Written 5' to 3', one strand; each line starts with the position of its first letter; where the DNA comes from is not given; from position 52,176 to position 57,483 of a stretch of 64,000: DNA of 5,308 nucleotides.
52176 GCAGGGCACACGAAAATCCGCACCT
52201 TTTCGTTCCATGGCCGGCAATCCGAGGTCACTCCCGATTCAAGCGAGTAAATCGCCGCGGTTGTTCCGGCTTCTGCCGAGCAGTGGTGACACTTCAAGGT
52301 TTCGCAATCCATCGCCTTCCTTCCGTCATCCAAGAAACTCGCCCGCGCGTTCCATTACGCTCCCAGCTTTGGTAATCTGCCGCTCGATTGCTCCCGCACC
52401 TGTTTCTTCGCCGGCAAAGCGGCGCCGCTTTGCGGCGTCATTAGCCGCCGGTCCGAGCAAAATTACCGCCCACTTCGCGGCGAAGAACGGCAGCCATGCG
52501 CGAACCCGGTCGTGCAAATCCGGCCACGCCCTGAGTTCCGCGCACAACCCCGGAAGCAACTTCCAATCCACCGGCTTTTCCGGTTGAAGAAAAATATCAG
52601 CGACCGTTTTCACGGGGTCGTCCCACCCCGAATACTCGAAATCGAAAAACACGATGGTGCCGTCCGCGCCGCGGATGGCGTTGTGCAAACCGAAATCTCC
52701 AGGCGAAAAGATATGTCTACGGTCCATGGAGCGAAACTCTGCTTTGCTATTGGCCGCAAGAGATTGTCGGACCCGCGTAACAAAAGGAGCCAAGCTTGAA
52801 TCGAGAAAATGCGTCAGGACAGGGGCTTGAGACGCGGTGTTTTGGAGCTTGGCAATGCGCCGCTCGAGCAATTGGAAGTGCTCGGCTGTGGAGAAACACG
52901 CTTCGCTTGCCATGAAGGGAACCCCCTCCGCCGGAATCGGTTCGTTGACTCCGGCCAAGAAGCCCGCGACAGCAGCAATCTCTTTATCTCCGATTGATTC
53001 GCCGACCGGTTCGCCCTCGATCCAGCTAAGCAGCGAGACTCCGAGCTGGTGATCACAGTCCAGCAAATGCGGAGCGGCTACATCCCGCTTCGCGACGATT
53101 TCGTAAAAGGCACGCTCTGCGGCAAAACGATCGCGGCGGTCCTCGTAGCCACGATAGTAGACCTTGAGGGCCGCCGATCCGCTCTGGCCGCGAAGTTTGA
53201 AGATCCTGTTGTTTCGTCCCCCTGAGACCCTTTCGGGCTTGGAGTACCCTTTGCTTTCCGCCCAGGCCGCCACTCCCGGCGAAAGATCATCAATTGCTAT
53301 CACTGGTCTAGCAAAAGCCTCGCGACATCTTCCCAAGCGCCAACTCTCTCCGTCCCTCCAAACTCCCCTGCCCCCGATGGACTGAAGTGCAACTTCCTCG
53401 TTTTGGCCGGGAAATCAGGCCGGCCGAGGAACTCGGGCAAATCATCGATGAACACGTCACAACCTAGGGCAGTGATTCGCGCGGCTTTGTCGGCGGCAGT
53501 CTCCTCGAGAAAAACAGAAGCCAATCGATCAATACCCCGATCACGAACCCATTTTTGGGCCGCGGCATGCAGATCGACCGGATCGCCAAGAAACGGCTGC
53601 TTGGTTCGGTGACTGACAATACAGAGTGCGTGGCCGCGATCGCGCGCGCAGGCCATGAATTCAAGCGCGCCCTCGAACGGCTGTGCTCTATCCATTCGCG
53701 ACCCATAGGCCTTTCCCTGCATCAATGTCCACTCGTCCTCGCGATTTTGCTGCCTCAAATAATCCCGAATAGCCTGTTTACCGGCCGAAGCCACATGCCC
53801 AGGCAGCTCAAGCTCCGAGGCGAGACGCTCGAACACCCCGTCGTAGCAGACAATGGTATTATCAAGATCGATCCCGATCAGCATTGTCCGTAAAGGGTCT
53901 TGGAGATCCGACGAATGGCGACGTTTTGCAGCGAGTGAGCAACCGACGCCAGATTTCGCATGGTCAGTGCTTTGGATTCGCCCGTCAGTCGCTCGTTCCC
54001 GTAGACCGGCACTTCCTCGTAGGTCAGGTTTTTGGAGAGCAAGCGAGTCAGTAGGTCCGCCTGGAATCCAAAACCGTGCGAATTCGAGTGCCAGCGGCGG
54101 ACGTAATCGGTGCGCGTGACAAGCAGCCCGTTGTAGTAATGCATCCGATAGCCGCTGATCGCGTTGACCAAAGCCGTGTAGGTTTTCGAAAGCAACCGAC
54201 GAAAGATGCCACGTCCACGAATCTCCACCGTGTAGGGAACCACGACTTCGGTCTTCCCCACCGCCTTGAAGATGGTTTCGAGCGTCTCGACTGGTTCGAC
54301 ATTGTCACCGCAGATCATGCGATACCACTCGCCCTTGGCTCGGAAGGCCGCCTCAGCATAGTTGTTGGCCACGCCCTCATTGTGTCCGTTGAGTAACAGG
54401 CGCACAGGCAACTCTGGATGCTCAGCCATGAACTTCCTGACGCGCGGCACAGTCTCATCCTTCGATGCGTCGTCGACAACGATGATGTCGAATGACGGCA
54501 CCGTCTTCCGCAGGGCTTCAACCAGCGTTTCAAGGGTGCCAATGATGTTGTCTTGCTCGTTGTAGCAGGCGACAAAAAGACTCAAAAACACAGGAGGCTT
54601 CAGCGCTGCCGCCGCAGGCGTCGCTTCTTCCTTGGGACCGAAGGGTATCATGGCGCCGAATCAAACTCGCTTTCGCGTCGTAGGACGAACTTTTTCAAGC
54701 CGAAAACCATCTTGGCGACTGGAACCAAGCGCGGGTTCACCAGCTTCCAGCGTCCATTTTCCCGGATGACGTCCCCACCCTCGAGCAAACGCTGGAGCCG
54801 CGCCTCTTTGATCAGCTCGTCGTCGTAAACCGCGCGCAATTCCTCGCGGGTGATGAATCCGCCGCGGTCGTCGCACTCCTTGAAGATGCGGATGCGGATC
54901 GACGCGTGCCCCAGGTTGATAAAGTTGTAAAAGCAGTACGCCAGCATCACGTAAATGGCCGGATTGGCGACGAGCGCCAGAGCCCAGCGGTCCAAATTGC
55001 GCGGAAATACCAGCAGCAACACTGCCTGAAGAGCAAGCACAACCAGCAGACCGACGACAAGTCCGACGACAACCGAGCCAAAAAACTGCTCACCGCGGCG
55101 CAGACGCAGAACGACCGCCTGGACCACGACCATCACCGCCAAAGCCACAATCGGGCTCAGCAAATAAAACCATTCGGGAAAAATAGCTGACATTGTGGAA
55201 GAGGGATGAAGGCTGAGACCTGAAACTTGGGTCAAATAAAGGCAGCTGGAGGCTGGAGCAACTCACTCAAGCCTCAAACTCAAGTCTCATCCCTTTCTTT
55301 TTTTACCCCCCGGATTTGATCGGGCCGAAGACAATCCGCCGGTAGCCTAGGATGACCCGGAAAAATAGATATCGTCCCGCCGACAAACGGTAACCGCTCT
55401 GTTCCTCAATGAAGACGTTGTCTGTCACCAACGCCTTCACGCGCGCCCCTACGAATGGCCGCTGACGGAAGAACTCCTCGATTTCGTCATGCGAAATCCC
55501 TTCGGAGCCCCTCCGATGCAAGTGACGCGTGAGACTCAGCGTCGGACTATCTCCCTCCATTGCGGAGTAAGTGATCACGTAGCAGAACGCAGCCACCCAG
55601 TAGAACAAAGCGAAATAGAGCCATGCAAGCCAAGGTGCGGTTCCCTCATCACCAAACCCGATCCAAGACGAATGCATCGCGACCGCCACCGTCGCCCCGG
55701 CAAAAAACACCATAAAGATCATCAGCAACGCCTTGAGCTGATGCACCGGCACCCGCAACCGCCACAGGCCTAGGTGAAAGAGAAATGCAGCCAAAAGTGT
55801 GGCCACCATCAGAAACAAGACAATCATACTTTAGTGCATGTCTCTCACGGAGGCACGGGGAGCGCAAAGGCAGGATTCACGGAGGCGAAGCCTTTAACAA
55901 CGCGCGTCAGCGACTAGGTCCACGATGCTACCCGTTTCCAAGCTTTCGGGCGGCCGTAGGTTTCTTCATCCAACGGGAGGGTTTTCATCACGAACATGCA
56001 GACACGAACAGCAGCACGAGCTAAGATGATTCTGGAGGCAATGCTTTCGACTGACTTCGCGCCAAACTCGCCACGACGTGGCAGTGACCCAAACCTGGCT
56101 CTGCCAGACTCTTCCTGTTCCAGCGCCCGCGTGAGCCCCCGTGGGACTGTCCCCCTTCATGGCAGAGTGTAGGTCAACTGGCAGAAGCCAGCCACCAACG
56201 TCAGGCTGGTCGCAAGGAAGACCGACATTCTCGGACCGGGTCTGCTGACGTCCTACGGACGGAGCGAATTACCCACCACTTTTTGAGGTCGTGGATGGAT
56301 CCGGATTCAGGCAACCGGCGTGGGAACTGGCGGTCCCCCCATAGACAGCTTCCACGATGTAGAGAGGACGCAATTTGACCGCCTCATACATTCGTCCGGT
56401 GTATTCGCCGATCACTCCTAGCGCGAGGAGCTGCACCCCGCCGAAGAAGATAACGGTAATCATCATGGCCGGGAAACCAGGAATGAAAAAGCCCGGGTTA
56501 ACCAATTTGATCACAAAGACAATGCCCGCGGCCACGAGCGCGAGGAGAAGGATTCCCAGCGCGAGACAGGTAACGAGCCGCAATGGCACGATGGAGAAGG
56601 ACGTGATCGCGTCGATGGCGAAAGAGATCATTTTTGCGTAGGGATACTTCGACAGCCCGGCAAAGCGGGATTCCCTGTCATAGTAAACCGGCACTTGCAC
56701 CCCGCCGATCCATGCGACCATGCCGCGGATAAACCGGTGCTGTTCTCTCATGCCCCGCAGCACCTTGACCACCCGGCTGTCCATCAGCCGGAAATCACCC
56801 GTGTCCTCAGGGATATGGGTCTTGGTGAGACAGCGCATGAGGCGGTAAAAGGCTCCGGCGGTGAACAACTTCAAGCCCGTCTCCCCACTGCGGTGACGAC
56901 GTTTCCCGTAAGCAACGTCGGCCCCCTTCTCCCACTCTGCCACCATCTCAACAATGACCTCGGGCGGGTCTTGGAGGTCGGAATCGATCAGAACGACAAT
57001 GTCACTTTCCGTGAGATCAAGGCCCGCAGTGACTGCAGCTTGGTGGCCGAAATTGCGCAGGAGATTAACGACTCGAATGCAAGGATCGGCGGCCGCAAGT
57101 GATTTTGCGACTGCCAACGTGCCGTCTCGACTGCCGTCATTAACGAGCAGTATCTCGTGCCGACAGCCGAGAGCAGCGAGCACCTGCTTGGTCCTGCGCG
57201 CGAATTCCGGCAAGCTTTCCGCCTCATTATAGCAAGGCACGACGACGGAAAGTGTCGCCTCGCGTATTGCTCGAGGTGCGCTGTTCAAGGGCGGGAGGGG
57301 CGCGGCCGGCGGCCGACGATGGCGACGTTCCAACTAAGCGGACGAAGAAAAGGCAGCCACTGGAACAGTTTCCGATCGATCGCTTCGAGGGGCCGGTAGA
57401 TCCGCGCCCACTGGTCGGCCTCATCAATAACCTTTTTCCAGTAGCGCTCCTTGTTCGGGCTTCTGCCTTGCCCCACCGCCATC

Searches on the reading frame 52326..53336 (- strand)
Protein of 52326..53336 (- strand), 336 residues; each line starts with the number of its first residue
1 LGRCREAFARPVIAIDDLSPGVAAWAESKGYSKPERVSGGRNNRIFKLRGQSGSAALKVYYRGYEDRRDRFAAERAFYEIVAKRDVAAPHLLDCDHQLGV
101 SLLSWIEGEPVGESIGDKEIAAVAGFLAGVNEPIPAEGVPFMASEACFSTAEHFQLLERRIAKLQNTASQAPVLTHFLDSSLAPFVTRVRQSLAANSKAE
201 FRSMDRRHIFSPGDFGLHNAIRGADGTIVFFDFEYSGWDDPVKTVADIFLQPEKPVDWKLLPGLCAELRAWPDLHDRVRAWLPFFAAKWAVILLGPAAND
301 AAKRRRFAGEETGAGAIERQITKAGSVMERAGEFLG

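Call 8: search_protein_families(library=pfam, proteins=[window:52326-53336:-], max_evalue=0.001)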
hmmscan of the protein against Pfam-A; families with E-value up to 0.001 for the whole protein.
window:52326-53336:- (336 aa): 1 family
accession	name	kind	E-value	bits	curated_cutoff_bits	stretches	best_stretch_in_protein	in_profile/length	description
PF01636.29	APH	-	5.6e-11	43.1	23.2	1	35-244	3-205/239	Phosphotransferase enzyme family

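Call 30: search_protein_families(library=ncbifam, proteins=[window:52326-53336:-], max_evalue=0.001)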
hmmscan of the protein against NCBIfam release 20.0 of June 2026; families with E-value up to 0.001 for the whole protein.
window:52326-53336:- (336 aa): 0 families

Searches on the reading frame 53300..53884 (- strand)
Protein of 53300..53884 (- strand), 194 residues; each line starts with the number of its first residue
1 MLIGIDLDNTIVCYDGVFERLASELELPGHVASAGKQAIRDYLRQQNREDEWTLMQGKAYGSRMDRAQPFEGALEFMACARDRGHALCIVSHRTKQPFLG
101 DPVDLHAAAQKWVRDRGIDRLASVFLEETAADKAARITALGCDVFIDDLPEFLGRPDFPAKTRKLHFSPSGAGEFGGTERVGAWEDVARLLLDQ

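Call 8: search_protein_families(library=pfam, proteins=[window:53300-53884:-], max_evalue=0.001)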
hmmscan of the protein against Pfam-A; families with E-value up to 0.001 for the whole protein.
window:53300-53884:- (194 aa): 1 family
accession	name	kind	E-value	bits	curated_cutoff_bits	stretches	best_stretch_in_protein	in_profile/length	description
PF12710.13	HAD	-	0.00054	20.9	27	0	5-93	3-110/189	haloacid dehalogenase-like hydrolase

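Call 30: search_protein_families(library=ncbifam, proteins=[window:53300-53884:-], max_evalue=0.001)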
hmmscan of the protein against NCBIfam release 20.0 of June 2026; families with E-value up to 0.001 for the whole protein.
window:53300-53884:- (194 aa): 0 families

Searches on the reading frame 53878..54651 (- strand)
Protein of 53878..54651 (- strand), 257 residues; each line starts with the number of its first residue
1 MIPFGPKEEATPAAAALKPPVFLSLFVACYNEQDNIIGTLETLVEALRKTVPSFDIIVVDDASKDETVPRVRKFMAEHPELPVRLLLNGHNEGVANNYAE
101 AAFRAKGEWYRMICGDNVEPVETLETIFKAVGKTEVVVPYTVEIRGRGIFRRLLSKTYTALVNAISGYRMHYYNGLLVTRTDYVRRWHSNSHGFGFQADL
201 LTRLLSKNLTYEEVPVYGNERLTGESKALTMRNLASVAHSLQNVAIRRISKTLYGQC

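Call 8: search_protein_families(library=pfam, proteins=[window:53878-54651:-], max_evalue=0.001)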
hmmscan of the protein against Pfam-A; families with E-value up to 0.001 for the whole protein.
window:53878-54651:- (257 aa): 2 families
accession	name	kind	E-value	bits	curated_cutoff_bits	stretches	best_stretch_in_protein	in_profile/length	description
PF00535.33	Glycos_transf_2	-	4.4e-17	63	23.3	1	24-156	1-130/168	Glycosyl transferase family 2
PF13641.12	Glyco_tranf_2_3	-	4.6e-07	30.5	27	1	20-135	2-114/230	Glycosyltransferase like family 2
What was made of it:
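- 53878..54651 (-): Small TM-less GT2 (257 aa). It is a conserved member of the same operon in fused and unfused relatives and is a second candidate lipid-sugar synthase. Pfam GT2 (call 8).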

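Call 30: search_protein_families(library=ncbifam, proteins=[window:53878-54651:-], max_evalue=0.001)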
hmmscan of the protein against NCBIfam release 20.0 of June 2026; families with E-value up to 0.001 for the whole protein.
window:53878-54651:- (257 aa): 14 families
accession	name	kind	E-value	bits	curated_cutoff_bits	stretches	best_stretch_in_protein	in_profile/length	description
TIGR03937.1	PgaC_IcaA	equivalog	1.3e-13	50.7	422.3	1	22-131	46-150/407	poly-beta-1,6-N-acetyl-D-glucosamine synthase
NF007986.1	PRK10714.1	equivalog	7.2e-10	38.4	529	1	24-234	9-216/316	undecaprenyl-phosphate 4-deoxy-4-formamido-L-arabinose transferase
TIGR04283.1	glyco_like_mftF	equivalog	3.4e-08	33.3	182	1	23-159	1-126/221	TIGR04283 family arsenosugar biosynthesis glycosyltransferase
NF038302.1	EPS_HpsE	equivalog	5.7e-07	28.8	300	1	23-121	3-101/307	hormogonium polysaccharide biosynthesis glycosyltransferase HpsE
NF047588.1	GlcsyltransPgfSStrep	equivalog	7.9e-07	28.6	500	1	23-165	3-144/308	glycosyltransferase PgfS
NF053739.1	GlytfEpsEBac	equivalog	1.3e-06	27.6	450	1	24-126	4-102/265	glycosyltransferase EpsE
NF007482.0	PRK10073.1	equivalog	3e-06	26.5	423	1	23-111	8-90/334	glycosyltransferase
NF041875.1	EPS_EpsD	equivalog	3.3e-06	26.7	370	1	23-122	1-94/325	exopolysaccharide biosynthesis glycosyltransferase EpsD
NF047683.1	TeichurnBiosyTuaG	equivalog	1.5e-05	24.8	400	1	23-137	8-117/252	teichuronic acid biosynthesis protein TuaG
NF053846.1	glyco_with_XrtP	equivalog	0.00012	21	520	1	25-79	45-95/440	XrtP-associated glycosyltransferase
NF041391.1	DPhHxTase_Halo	equivalog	0.00022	20.3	375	1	29-246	3-210/213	dolichyl-phosphate hexose transferase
NF050819.1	PolSacchBiosHfsG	equivalog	0.00063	19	500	1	42-118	27-103/302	polysaccharide biosynthesis protein HfsG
NF007453.0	PRK10018.1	equivalog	0.00079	19.2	382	0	22-117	7-97/280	colanic acid biosynthesis glycosyltransferase WcaA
TIGR04017.1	WcaA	equivalog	0.00088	18.9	495.75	0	22-117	6-96/279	colanic acid biosynthesis glycosyltransferase WcaA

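Call 86: search_solved_structures(query=window:53878-54651:-, max_evalue=0.01, show_alignments=1)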
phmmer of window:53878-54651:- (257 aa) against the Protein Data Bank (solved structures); distinct sequences matched with E-value up to 0.01: 15.
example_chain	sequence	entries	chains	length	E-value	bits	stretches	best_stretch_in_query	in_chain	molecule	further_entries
2z87_A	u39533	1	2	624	1.5e-07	34.3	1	8-117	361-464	Chondroitin synthase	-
2z86_A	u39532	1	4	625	1.5e-07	34.3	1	8-117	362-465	Chondroitin synthase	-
9bhc_C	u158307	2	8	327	1.6e-06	31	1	22-234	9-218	Undecaprenyl-phosphate 4-deoxy-4-formamido-L-arabinose transferase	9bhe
8vxh_A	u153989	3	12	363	1.9e-06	30.8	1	22-234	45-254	Undecaprenyl-phosphate 4-deoxy-4-formamido-L-arabinose transferase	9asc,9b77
9hwj_A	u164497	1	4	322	2.5e-06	30.3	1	19-234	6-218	Undecaprenyl-phosphate 4-deoxy-4-formamido-L-arabinose transferase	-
5mlz_A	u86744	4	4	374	2.1e-05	27.3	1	23-228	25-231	Dolichol monophosphate mannose synthase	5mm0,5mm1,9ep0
5tze_C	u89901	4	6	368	0.00042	23.1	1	24-159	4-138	Glycosyl transferase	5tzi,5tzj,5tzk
5tz8_A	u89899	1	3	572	0.00088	22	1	24-158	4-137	Glycosyl transferase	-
5eke_A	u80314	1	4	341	0.0012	21.6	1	21-81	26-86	Uncharacterized glycosyltransferase sll0501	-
5ekp_C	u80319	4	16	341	0.0012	21.5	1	21-81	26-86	Uncharacterized glycosyltransferase sll0501 | Glycosyltransferase sll0501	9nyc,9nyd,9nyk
9nye_A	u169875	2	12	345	0.0012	21.5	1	21-81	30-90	Glycosyltransferase sll0501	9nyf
6yv7_B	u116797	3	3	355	0.0014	21.4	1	24-121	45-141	Glycosyl transferase, family 2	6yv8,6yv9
6yv7_A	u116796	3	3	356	0.0014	21.3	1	24-121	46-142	Glycosyl transferase, family 2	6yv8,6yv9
8bz8_A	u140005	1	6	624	0.0018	21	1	18-136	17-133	Glycosyltransferase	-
8bz4_A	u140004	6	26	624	0.0018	21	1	18-136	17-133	Glycosyltransferase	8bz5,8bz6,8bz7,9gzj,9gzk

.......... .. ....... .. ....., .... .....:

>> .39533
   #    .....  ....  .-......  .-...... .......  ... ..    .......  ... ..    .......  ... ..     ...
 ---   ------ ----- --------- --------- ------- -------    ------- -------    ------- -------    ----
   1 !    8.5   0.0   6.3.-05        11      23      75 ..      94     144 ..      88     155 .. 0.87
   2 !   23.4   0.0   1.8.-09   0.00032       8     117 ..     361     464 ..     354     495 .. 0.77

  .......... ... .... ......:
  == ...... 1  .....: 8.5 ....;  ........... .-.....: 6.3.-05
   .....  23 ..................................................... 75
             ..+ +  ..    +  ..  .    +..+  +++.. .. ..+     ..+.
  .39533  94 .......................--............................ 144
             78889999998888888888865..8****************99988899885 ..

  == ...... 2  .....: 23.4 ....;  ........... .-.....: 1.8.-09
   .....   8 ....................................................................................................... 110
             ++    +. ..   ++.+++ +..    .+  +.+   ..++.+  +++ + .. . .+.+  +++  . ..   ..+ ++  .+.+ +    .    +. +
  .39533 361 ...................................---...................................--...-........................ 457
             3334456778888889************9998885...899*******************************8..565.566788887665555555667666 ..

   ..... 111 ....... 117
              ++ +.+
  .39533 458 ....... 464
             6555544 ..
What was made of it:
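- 53878..54651 (-): Weak full-length similarity to ArnC and DPMS (call 86).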

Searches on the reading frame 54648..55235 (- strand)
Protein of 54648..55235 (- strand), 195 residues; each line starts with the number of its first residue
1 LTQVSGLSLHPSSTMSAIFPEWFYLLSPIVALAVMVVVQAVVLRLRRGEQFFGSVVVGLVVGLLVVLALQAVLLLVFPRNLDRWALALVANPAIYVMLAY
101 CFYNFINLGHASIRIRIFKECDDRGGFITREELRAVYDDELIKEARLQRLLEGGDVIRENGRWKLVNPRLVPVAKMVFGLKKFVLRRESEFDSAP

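Call 8: search_protein_families(library=pfam, proteins=[window:54648-55235:-], max_evalue=0.001)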
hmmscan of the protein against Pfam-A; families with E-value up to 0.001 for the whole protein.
window:54648-55235:- (195 aa): 0 families

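Call 30: search_protein_families(library=ncbifam, proteins=[window:54648-55235:-], max_evalue=0.001)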
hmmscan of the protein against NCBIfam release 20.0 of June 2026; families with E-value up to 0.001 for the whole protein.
window:54648-55235:- (195 aa): 0 families

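Call 36: search_protein_families(library=pfam, proteins=[window:54648-55235:-], max_evalue=0.01)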
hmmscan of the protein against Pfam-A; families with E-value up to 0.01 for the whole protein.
window:54648-55235:- (195 aa): 0 families

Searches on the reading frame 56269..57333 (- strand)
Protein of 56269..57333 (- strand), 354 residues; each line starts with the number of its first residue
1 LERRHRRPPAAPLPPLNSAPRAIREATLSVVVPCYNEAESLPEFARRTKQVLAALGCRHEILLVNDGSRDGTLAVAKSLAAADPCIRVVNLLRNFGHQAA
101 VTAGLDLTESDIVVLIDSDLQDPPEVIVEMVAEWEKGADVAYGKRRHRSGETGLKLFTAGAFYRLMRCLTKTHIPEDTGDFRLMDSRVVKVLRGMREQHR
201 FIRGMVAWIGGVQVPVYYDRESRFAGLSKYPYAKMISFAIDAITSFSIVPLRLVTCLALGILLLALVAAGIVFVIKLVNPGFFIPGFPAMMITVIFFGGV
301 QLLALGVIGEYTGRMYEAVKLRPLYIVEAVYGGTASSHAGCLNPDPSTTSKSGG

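Call 8: search_protein_families(library=pfam, proteins=[window:56269-57333:-], max_evalue=0.001)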
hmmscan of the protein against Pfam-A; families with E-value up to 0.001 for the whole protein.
window:56269-57333:- (354 aa): 2 families
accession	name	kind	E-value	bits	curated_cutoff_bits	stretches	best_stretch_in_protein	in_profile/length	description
PF00535.33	Glycos_transf_2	-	8.8e-32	110.8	23.3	1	29-190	1-165/168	Glycosyl transferase family 2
PF13641.12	Glyco_tranf_2_3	-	1.9e-06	28.5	27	1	28-151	3-129/230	Glycosyltransferase like family 2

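Call 87: search_solved_structures(query=window:56269-57333:-, max_evalue=0.0001)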
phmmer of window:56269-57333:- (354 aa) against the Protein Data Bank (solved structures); distinct sequences matched with E-value up to 0.0001: 9.
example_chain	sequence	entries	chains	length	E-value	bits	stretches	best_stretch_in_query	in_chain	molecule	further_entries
5ekp_C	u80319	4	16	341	2.6e-88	299.7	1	26-332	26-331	Uncharacterized glycosyltransferase sll0501 | Glycosyltransferase sll0501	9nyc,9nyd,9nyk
9nye_A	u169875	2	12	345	3e-88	299.5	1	26-332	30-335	Glycosyltransferase sll0501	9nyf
5eke_A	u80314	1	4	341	3.4e-87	296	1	26-332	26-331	Uncharacterized glycosyltransferase sll0501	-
9bhc_C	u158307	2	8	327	8.3e-43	150.1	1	27-330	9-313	Undecaprenyl-phosphate 4-deoxy-4-formamido-L-arabinose transferase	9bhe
8vxh_A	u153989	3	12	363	1.1e-42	149.6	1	27-330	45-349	Undecaprenyl-phosphate 4-deoxy-4-formamido-L-arabinose transferase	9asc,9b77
9hwj_A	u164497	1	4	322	1.2e-42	149.6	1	28-331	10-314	Undecaprenyl-phosphate 4-deoxy-4-formamido-L-arabinose transferase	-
5mlz_A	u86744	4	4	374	4.5e-17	65.5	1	26-152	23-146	Dolichol monophosphate mannose synthase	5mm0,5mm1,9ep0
7pdo_A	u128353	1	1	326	9.3e-05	24.9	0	25-129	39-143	Glucosyl-3-phosphoglycerate synthase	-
7p5l_A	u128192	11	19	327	9.4e-05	24.9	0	25-129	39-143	Glucosyl-3-phosphoglycerate synthase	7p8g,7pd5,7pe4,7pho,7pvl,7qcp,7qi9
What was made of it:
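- The operon has two further candidate synthases (calls 86, 87).
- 56269..57333 (-): GtrB-type polyprenyl-phosphate glucosyltransferase with C-terminal TM helices. It is a third candidate synthase in the cluster. E=2.6e-88 to Synechocystis GtrB (sll0501, 5ekp) over residues 26-332 (call 87).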
